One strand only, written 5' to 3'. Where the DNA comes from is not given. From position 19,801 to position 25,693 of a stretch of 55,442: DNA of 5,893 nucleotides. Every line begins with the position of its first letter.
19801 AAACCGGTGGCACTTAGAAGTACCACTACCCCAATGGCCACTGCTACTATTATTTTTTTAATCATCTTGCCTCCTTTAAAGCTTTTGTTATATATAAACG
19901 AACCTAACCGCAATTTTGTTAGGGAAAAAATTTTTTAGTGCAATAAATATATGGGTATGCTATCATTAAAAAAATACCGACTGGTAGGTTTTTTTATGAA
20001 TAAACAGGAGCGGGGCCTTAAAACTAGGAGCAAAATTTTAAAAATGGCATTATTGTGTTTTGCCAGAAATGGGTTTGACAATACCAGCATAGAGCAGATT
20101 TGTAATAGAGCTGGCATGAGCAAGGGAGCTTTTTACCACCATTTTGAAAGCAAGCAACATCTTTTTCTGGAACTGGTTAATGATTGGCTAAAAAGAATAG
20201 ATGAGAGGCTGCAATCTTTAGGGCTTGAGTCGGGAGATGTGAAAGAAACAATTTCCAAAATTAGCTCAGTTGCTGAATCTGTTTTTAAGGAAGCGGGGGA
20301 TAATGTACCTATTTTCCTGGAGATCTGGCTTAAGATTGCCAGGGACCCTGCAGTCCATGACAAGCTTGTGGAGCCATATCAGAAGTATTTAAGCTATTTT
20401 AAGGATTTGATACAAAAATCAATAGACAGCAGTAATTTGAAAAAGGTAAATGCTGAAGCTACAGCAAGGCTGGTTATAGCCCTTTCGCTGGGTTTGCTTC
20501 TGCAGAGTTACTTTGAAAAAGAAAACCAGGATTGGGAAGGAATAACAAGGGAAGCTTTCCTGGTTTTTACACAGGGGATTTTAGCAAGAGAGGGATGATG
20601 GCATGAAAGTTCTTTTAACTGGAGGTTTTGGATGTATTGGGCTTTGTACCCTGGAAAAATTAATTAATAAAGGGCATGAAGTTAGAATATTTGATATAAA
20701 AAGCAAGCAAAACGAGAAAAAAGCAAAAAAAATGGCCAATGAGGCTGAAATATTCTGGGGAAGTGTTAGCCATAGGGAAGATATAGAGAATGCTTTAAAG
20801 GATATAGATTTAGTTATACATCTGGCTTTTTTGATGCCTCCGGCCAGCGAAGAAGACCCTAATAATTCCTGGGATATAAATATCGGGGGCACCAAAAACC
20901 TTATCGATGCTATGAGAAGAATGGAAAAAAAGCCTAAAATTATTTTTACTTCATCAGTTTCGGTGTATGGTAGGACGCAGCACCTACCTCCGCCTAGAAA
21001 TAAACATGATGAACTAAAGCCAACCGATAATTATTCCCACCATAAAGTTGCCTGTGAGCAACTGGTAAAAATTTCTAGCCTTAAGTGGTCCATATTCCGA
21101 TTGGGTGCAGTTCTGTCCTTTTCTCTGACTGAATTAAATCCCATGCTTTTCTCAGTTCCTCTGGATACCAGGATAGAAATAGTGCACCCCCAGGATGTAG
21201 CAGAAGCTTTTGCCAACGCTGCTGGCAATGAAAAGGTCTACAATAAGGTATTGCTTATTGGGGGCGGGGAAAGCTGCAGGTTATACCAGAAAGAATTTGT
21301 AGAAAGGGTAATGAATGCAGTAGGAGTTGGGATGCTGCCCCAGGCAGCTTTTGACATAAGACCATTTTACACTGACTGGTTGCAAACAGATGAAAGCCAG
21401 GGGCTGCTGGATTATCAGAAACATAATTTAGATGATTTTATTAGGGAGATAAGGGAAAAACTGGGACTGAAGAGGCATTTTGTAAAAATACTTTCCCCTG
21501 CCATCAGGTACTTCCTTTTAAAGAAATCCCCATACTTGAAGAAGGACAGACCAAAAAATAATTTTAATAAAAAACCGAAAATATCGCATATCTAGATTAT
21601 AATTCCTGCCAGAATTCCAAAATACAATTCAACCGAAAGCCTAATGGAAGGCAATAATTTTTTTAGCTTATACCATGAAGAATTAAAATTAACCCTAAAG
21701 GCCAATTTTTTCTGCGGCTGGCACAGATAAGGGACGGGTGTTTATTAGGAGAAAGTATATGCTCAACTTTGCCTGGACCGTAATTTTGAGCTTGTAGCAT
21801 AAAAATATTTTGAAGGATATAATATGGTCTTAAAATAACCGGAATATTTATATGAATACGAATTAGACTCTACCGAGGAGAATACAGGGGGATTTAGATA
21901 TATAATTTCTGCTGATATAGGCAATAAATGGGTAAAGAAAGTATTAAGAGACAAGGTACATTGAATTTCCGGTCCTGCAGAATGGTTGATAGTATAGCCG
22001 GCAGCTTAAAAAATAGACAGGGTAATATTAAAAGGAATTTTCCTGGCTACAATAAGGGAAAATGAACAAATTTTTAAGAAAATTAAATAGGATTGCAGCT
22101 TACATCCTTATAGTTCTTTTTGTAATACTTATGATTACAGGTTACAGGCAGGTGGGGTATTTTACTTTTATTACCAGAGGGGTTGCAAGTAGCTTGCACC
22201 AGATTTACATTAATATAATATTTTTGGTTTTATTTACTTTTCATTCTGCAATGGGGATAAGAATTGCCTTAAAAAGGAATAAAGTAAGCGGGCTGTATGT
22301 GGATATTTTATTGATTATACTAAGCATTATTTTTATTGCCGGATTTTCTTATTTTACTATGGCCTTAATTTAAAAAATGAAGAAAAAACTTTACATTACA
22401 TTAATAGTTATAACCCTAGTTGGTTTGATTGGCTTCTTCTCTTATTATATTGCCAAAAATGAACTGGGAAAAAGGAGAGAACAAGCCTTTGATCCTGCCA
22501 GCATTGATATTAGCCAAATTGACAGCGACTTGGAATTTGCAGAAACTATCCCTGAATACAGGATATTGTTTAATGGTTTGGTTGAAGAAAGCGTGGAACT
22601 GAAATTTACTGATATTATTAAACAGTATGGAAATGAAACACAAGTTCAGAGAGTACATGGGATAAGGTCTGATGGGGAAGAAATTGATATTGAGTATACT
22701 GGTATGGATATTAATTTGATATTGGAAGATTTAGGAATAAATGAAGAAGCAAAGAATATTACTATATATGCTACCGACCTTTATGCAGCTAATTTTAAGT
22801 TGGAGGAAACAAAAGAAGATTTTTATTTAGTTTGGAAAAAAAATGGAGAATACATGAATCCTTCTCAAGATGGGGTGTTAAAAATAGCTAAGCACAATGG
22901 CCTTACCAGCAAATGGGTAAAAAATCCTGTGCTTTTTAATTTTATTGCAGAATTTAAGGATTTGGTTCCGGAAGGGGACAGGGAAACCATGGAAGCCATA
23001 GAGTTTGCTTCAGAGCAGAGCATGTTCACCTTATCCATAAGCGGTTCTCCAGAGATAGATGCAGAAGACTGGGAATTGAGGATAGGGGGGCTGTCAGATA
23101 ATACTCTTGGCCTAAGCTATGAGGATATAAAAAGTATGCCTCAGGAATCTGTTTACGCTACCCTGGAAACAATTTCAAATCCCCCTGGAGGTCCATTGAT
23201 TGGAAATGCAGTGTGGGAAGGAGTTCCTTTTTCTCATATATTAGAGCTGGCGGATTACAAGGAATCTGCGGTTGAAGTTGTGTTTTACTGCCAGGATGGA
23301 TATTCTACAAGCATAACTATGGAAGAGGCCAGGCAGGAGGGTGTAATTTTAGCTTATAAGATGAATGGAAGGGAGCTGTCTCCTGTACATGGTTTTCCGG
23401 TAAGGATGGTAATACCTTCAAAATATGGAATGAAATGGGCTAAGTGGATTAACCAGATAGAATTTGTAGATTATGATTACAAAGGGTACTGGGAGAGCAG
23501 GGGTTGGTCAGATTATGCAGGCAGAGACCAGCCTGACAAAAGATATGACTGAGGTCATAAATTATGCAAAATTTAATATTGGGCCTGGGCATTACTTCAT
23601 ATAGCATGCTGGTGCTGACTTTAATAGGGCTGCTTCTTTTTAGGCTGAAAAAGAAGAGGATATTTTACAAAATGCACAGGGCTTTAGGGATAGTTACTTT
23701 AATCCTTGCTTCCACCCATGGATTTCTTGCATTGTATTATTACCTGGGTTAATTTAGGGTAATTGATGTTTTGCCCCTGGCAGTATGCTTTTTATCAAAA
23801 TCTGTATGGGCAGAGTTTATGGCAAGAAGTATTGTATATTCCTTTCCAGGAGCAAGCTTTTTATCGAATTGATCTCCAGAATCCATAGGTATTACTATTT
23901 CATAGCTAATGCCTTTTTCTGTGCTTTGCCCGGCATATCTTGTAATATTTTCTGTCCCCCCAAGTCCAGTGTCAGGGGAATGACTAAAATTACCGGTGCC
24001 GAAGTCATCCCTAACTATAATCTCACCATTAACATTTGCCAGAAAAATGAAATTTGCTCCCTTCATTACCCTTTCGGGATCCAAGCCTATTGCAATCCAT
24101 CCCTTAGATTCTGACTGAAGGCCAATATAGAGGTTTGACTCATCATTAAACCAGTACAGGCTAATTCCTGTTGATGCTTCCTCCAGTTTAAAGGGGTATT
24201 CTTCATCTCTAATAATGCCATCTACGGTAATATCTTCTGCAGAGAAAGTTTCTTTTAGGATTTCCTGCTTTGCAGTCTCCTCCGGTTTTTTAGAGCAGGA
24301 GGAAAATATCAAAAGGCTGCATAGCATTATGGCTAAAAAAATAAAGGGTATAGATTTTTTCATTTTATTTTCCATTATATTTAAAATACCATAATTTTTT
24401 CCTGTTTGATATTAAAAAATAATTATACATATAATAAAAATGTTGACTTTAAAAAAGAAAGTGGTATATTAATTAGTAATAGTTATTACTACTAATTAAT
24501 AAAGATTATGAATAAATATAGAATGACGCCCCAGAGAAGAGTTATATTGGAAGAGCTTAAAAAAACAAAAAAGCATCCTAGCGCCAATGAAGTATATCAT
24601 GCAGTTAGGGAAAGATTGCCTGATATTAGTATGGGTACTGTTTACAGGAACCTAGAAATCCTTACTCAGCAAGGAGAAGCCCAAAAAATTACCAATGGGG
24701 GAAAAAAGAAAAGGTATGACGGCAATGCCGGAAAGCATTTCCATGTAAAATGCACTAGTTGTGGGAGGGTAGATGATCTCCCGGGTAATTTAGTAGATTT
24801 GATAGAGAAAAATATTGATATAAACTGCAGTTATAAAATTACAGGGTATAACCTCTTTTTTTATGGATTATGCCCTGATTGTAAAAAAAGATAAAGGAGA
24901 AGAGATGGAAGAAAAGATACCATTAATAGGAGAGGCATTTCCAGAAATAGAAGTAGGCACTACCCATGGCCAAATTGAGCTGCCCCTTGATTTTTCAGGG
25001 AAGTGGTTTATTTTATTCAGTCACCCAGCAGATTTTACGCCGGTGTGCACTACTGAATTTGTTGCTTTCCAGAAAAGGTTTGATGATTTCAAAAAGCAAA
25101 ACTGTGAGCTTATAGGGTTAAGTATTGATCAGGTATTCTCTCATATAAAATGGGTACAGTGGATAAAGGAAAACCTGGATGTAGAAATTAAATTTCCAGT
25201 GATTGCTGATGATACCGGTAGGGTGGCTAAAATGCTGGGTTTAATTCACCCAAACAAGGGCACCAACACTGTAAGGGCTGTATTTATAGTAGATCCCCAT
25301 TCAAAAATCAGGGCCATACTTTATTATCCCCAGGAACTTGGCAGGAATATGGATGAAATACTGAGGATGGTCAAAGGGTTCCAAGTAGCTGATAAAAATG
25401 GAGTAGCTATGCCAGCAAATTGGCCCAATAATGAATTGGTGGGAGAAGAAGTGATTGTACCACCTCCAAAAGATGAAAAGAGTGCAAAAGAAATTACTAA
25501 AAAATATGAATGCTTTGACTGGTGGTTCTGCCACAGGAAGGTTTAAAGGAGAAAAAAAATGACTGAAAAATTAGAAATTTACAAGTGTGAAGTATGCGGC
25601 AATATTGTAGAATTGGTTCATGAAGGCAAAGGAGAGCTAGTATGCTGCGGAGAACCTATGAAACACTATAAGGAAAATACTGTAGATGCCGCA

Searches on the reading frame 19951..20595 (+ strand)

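Call 31: search_protein_families(library=pfam, proteins=[window:19951-20595:+], max_evalue=0.001)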
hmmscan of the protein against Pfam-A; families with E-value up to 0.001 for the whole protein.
window:19951-20595:+ (215 aa): 3 families
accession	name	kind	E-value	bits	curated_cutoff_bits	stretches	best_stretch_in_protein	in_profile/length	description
PF00440.29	TetR_N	-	1.1e-16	60.7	24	1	29-75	1-47/47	Bacterial regulatory proteins, tetR family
PF16925.10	TetR_C_13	-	8.2e-05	23.4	27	1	131-195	37-102/109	Tetracyclin repressor-like, C-terminal domain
PF13977.11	TetR_C_6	-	0.00046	20.8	27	1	120-192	24-96/115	BetI-type transcriptional repressor, C-terminal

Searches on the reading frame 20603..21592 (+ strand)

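Call 31: search_protein_families(library=pfam, proteins=[window:20603-21592:+], max_evalue=0.001)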
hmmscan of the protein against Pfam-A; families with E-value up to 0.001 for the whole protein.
window:20603-21592:+ (330 aa): 11 families
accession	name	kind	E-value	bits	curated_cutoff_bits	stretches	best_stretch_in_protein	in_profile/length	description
PF01370.27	Epimerase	-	1.1e-27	97.5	20.9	1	3-158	1-156/240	NAD dependent epimerase/dehydratase family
PF01073.25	3Beta_HSD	-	5.7e-22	78.5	22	1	5-158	2-160/280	3-beta hydroxysteroid dehydrogenase/isomerase family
PF16363.11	GDP_Man_Dehyd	-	1e-18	68.4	27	1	4-156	1-165/332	GDP-mannose 4,6 dehydratase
PF13460.12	NAD_binding_10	-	5e-15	56.3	27.2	1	7-206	1-180/184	NAD(P)H-binding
PF04321.23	RmlD_sub_bind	-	3.9e-10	39.7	27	1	1-173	1-154/287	RmlD substrate binding domain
PF07993.18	NAD_binding_4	-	4.7e-09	36.2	20.1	1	58-176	79-213/258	Male sterility protein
PF02719.21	Polysacc_synt_2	-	8.4e-09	35.5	20.2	1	3-115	1-125/293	Polysaccharide biosynthesis protein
PF00106.31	adh_short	-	6e-07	29.6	26.6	1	3-120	3-138/195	short chain dehydrogenase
PF05368.20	NmrA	-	8.7e-05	22.7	27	1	2-127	4-116/298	NmrA-like family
PF08659.16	KR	-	0.00073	19.9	22.6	0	3-125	3-144/180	KR domain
PF13561.12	adh_short_C2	-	0.00097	19.2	27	0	12-120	8-132/236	Enoyl-(Acyl carrier protein) reductase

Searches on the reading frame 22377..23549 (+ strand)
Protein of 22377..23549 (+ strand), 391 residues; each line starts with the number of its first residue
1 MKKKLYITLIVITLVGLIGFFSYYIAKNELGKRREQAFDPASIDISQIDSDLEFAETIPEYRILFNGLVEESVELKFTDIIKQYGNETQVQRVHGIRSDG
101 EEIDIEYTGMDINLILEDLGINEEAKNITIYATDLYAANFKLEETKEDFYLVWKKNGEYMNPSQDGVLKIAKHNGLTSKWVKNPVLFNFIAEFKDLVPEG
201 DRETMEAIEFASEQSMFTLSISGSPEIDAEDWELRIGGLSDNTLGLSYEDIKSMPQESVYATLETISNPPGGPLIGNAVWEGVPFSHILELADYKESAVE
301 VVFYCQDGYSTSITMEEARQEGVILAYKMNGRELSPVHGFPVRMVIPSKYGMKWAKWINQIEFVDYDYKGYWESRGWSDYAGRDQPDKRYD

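Call 38: search_protein_families(library=pfam, proteins=[window:22377-23549:+], max_evalue=0.00001)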
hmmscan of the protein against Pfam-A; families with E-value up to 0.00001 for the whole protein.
window:22377-23549:+ (391 aa): 1 family
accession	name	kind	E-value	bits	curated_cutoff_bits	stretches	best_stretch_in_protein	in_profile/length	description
PF00174.25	Oxidored_molyb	-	1.5e-54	184.5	24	2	224-372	4-169/169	Oxidoreductase molybdopterin binding domain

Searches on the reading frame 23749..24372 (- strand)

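Call 38: search_protein_families(library=pfam, proteins=[window:23749-24372:-], max_evalue=0.00001)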
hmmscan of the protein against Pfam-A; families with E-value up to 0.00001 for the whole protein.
window:23749-24372:- (207 aa): 1 family
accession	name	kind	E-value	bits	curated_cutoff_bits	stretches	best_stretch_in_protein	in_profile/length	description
PF03351.22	DOMON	-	4.5e-13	49.9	32.7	1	71-185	6-123/124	DOMON domain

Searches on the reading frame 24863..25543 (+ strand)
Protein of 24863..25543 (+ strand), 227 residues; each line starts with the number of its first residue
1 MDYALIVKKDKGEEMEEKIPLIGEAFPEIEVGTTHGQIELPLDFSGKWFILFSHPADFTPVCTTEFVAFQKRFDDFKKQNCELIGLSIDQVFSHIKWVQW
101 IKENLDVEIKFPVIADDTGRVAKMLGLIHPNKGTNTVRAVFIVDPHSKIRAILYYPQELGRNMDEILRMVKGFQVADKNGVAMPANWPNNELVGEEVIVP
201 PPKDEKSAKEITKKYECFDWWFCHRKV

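Call 38: search_protein_families(library=pfam, proteins=[window:24863-25543:+], max_evalue=0.00001)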
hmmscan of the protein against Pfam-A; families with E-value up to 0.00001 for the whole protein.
window:24863-25543:+ (227 aa): 3 families
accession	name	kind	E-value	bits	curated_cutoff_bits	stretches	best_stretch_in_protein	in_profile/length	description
PF00578.27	AhpC-TSA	-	8.8e-32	110.1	26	1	22-151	1-123/124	AhpC/TSA family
PF08534.16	Redoxin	-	1e-11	45.3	26.6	1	23-152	3-131/148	Redoxin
PF10417.14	1-cysPrx_C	-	1.9e-11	44.1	21.1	1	172-210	1-37/41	C-terminal domain of 1-Cys peroxiredoxin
